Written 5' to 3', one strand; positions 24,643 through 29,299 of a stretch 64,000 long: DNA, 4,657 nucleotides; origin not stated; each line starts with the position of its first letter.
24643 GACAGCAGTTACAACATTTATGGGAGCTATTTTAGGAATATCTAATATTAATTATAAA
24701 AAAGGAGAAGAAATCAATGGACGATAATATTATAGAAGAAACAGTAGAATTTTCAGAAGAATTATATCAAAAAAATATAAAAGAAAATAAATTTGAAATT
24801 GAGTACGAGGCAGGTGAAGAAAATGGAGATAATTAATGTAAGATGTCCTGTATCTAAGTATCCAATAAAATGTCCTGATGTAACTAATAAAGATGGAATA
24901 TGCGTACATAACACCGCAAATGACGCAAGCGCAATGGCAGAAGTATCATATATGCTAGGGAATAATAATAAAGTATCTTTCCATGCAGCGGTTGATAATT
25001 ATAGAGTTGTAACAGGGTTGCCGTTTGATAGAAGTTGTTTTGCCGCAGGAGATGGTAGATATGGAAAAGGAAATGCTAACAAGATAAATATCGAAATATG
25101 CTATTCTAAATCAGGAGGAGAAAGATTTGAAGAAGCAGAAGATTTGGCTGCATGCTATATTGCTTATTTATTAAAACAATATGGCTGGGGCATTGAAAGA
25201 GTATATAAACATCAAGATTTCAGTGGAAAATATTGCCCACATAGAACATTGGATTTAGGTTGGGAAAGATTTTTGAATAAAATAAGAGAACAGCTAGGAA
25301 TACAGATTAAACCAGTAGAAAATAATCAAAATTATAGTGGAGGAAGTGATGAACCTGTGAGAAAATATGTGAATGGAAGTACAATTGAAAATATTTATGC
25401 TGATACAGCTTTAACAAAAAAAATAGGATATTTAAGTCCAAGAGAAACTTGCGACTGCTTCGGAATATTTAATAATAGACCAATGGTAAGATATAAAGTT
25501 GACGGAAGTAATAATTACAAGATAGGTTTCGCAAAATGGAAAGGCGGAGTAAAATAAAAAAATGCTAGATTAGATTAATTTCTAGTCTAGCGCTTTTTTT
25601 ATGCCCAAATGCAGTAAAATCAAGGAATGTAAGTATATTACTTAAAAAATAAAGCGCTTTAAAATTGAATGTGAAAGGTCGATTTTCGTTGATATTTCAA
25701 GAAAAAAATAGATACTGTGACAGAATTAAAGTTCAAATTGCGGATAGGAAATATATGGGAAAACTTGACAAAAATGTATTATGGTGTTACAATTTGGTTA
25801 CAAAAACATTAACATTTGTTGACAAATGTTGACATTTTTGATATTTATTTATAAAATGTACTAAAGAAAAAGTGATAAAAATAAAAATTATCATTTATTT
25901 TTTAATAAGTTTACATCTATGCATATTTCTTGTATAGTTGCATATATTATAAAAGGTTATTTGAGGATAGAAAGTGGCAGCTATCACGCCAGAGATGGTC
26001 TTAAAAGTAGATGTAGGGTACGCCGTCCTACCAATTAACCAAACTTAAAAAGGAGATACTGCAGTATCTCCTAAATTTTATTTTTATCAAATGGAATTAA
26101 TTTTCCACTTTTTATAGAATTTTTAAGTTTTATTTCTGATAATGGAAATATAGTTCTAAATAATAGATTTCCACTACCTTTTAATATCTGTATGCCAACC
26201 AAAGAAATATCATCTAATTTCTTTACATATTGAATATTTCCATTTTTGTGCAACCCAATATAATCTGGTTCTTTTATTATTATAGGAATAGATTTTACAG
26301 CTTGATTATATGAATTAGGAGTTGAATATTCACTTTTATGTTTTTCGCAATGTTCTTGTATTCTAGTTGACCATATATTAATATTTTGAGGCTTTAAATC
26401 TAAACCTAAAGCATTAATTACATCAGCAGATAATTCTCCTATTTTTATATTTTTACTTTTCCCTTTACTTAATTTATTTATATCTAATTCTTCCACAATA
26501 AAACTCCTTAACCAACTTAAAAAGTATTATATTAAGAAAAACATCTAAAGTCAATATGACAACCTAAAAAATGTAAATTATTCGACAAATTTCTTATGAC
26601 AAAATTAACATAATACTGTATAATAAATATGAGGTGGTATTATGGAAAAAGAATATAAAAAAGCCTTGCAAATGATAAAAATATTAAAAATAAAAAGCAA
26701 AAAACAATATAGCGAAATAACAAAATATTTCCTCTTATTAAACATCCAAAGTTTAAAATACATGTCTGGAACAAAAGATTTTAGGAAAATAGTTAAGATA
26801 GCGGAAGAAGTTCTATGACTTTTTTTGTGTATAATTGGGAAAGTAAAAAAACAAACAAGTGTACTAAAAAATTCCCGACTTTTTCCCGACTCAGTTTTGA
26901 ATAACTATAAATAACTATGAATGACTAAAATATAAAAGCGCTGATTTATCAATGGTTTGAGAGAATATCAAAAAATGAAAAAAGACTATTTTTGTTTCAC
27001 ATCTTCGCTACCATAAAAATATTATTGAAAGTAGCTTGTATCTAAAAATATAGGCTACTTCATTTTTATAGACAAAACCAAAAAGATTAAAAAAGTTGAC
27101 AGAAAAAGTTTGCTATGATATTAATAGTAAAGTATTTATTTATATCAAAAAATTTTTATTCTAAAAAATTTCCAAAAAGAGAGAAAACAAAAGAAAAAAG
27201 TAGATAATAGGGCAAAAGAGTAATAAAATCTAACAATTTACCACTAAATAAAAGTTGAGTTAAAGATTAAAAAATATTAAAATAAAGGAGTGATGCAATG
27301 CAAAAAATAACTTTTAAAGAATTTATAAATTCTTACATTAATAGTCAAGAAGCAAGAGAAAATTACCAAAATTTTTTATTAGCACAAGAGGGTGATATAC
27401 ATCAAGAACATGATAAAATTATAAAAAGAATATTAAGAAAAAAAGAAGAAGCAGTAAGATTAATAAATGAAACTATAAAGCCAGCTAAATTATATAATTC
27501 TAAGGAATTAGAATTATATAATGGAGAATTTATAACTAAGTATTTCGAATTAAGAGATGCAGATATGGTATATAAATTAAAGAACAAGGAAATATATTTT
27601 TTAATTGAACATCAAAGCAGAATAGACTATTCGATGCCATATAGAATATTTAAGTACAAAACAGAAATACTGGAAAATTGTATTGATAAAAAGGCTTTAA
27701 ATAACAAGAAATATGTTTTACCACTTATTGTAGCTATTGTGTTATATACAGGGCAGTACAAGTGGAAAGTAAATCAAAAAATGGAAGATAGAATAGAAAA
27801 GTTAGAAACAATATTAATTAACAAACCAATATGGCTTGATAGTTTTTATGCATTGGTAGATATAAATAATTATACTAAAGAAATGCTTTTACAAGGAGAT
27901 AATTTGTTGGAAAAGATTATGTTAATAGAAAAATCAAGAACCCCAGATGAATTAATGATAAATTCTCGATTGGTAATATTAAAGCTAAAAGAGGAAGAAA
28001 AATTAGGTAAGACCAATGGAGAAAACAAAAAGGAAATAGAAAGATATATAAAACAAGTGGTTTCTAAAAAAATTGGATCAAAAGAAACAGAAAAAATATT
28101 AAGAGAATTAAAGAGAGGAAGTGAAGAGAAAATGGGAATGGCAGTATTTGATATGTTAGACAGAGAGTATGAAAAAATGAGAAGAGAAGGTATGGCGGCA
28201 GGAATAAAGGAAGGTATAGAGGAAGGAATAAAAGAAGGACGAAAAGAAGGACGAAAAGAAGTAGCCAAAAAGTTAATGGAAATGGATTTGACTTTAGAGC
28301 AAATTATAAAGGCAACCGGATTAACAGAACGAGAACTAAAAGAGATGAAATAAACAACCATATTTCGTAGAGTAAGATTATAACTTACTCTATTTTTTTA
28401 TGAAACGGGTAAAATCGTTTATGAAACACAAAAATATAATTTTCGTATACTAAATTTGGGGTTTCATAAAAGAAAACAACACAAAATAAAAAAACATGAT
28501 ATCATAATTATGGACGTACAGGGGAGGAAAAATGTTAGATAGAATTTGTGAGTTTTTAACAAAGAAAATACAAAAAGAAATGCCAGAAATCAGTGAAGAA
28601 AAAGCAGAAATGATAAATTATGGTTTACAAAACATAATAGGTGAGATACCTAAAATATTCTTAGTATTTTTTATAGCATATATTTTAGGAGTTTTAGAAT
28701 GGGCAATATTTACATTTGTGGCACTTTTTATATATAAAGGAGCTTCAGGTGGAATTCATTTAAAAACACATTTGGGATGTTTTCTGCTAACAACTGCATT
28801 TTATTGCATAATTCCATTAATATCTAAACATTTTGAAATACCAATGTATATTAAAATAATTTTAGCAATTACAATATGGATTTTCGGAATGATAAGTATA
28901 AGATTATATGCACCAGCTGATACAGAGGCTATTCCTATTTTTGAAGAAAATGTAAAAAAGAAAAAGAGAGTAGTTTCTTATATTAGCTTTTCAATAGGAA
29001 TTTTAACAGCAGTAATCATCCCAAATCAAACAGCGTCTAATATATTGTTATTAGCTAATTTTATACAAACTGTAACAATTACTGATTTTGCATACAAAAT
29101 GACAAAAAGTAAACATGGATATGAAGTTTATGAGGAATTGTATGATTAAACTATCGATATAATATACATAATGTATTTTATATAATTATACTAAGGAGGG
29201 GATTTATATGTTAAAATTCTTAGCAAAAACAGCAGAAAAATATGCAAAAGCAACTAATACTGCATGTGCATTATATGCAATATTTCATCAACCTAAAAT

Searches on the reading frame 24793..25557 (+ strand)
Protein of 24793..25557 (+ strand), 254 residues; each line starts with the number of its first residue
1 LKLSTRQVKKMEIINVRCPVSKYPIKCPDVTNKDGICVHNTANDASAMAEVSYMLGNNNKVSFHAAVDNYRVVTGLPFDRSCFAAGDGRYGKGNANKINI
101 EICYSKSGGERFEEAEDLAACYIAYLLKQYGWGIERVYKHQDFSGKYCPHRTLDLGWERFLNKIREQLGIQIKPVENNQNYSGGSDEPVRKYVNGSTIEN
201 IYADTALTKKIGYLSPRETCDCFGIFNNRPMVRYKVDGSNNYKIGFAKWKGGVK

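Call 64: search_protein_families(library=pfam, proteins=[window:24793-25557:+], max_evalue=0.001)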
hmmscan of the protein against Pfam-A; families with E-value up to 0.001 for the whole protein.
window:24793-25557:+ (254 aa): 1 family
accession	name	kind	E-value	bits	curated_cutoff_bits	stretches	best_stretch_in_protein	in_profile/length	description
PF01510.30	Amidase_2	-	4.1e-13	50.3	26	1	34-150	6-130/131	N-acetylmuramoyl-L-alanine amidase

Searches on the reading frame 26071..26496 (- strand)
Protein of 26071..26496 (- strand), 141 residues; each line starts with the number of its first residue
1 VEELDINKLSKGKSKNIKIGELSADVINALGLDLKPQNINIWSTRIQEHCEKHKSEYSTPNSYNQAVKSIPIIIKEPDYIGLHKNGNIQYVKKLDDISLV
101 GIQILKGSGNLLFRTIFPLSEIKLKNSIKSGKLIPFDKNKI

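Call 64: search_protein_families(library=pfam, proteins=[window:26071-26496:-], max_evalue=0.001)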
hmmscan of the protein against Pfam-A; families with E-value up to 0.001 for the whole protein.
window:26071-26496:- (141 aa): 2 families
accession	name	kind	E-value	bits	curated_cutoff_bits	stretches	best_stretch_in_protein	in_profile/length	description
PF18812.6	PBECR3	-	5.3e-19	68.7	30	1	18-126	2-115/115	phage-Barnase-EndoU-ColicinE5/D-RelE like nuclease3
PF18810.6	PBECR2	-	0.0002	22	27.1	1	38-133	24-117/120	phage-Barnase-EndoU-ColicinE5/D-RelE like nuclease2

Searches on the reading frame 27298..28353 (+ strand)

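Call 64: search_protein_families(library=pfam, proteins=[window:27298-28353:+], max_evalue=0.001)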
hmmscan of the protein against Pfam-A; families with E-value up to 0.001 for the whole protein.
window:27298-28353:+ (351 aa): 1 family
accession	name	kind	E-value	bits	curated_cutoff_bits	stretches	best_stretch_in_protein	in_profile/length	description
PF04754.18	Transposase_31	-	1.3e-24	87.4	21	1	36-217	1-180/203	Putative transposase, YhgA-like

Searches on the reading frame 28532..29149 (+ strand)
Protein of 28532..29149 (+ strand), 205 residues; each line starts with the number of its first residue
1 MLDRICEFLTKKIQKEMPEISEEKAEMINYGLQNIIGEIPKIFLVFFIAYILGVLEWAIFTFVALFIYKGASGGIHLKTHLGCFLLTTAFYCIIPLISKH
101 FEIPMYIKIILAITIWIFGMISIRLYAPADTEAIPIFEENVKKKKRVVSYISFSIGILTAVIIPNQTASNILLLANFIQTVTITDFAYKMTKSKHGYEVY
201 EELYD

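Call 64: search_protein_families(library=pfam, proteins=[window:28532-29149:+], max_evalue=0.001)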
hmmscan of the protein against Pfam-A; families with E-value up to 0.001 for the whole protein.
window:28532-29149:+ (205 aa): 1 family
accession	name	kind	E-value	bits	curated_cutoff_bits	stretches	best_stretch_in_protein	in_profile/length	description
PF04647.20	AgrB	-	6.3e-35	120.6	23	1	8-183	3-185/185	Accessory gene regulator B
